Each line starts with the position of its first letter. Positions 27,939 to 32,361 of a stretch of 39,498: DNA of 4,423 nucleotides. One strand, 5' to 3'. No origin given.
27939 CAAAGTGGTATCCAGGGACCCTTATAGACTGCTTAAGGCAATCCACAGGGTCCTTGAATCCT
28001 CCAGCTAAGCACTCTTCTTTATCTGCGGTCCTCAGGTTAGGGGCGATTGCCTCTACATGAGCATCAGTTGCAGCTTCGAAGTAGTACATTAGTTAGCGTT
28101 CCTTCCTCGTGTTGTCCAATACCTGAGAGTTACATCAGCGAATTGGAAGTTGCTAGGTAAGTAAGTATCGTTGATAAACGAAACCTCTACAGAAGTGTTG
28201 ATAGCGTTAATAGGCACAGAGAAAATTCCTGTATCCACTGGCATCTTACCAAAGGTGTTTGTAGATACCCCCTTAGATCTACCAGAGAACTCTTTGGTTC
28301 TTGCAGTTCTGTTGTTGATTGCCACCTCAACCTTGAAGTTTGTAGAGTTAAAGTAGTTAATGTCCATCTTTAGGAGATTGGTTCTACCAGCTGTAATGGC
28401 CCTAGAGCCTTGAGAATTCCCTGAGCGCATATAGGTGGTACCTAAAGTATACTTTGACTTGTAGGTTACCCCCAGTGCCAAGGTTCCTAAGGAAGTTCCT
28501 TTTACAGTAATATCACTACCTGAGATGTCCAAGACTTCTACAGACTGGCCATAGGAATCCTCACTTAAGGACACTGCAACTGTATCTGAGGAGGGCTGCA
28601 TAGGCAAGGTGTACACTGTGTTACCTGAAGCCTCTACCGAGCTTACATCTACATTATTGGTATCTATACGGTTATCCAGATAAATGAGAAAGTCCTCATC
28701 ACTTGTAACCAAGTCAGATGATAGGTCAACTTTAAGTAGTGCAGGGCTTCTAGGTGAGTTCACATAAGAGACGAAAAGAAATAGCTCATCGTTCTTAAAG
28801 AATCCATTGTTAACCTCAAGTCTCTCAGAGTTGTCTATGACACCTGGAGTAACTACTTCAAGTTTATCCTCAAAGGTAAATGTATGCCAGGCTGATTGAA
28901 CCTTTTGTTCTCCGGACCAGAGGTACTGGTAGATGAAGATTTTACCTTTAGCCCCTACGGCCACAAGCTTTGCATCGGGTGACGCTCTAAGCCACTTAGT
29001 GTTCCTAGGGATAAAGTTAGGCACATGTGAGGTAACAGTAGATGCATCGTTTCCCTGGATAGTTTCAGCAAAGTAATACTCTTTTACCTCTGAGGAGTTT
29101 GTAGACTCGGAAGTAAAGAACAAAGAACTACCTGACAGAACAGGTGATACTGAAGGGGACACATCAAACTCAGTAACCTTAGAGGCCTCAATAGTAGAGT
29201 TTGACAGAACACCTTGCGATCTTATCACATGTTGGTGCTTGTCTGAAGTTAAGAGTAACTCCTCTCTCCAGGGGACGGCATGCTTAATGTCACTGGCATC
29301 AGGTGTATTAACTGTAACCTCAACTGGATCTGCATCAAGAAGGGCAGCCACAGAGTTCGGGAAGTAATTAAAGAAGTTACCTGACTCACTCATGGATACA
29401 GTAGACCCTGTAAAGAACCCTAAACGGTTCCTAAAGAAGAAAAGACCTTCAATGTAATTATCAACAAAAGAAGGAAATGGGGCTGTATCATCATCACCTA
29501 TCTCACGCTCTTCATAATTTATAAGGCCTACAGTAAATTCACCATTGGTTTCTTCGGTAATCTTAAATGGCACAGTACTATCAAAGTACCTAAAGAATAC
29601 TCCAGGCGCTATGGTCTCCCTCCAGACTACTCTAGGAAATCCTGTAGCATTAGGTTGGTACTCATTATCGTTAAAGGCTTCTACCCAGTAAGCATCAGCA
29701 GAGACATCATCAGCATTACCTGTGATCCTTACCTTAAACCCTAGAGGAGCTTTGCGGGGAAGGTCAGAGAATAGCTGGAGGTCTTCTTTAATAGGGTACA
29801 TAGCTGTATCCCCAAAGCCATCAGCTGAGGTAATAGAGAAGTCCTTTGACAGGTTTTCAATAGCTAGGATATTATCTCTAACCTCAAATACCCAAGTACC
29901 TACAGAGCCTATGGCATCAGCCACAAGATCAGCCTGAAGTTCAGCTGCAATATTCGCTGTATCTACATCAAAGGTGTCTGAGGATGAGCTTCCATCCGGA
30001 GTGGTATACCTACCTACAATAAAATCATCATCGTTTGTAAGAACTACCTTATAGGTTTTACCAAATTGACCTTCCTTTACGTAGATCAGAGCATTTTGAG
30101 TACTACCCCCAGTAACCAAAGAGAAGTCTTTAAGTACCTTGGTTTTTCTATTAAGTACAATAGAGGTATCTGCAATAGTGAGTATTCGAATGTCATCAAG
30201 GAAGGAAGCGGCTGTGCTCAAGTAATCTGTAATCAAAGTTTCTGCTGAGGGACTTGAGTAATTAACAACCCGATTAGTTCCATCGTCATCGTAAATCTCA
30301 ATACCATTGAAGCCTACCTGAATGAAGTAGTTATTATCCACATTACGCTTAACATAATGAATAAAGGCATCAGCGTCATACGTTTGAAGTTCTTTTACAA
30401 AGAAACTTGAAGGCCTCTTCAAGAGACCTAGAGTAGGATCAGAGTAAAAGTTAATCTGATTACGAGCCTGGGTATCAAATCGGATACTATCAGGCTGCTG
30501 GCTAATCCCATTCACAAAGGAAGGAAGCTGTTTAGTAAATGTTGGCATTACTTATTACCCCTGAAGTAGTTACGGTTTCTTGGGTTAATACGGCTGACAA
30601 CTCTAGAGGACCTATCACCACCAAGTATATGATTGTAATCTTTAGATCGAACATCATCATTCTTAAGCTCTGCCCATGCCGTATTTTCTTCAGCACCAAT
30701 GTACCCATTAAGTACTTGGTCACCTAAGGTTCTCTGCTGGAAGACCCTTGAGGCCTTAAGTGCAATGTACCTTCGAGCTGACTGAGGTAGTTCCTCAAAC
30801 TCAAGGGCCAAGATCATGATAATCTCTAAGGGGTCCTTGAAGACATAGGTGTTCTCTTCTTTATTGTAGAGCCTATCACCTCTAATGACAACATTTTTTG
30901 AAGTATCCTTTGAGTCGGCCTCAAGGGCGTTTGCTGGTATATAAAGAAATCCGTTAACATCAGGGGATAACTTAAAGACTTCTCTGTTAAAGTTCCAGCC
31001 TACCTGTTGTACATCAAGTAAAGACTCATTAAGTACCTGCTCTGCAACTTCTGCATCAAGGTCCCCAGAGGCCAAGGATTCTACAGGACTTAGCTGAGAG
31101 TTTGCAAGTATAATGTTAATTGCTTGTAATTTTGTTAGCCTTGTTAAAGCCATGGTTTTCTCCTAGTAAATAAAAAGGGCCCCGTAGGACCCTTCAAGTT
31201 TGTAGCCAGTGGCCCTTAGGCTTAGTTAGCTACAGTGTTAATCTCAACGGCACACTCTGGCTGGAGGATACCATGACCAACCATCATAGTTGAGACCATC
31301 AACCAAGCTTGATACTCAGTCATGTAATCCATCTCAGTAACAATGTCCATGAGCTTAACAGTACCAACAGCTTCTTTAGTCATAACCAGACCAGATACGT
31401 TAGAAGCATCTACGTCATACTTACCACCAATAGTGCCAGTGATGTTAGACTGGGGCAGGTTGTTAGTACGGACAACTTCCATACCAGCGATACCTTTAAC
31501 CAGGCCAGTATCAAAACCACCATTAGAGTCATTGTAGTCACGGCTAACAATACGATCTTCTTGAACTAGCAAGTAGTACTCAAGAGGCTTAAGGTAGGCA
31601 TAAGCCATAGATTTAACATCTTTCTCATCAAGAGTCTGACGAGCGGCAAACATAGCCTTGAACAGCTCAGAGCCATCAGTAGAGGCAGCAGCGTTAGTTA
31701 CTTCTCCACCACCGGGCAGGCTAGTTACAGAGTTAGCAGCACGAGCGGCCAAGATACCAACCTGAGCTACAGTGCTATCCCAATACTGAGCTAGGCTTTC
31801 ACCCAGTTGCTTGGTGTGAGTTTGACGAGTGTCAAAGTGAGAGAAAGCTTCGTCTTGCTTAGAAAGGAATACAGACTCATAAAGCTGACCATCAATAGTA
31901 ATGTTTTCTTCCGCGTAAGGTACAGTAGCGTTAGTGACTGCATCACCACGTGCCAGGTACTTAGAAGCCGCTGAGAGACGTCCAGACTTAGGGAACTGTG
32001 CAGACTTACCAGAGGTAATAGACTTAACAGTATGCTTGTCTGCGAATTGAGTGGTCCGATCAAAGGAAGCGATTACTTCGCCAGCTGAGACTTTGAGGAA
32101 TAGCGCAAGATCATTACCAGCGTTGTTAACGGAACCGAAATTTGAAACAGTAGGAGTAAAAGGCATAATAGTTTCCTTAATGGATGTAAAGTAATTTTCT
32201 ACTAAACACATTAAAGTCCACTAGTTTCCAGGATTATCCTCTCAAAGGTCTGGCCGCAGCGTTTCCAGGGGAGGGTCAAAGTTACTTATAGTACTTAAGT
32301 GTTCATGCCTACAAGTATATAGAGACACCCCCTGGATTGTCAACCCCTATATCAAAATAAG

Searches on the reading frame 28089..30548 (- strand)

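Call 48: search_protein_families(library=pfam, max_evalue=0.001, proteins=[window:28089-30548:-])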
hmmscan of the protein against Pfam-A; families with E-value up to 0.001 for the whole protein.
window:28089-30548:- (819 aa): 1 family
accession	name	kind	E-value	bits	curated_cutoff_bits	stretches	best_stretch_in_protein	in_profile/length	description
PF25675.1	Phage_nozzle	-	4.7e-180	601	27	1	1-811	1-788/794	Bacteriophage nozzle protein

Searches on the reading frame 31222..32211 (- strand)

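Call 48: search_protein_families(library=pfam, max_evalue=0.001, proteins=[window:31222-32211:-])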
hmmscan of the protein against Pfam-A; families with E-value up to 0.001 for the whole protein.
window:31222-32211:- (329 aa): 1 family
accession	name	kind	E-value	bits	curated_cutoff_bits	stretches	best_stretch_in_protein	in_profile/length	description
PF21703.3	Gp10A-like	-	6.6e-47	160.9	27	1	84-324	11-278/279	Major capsid protein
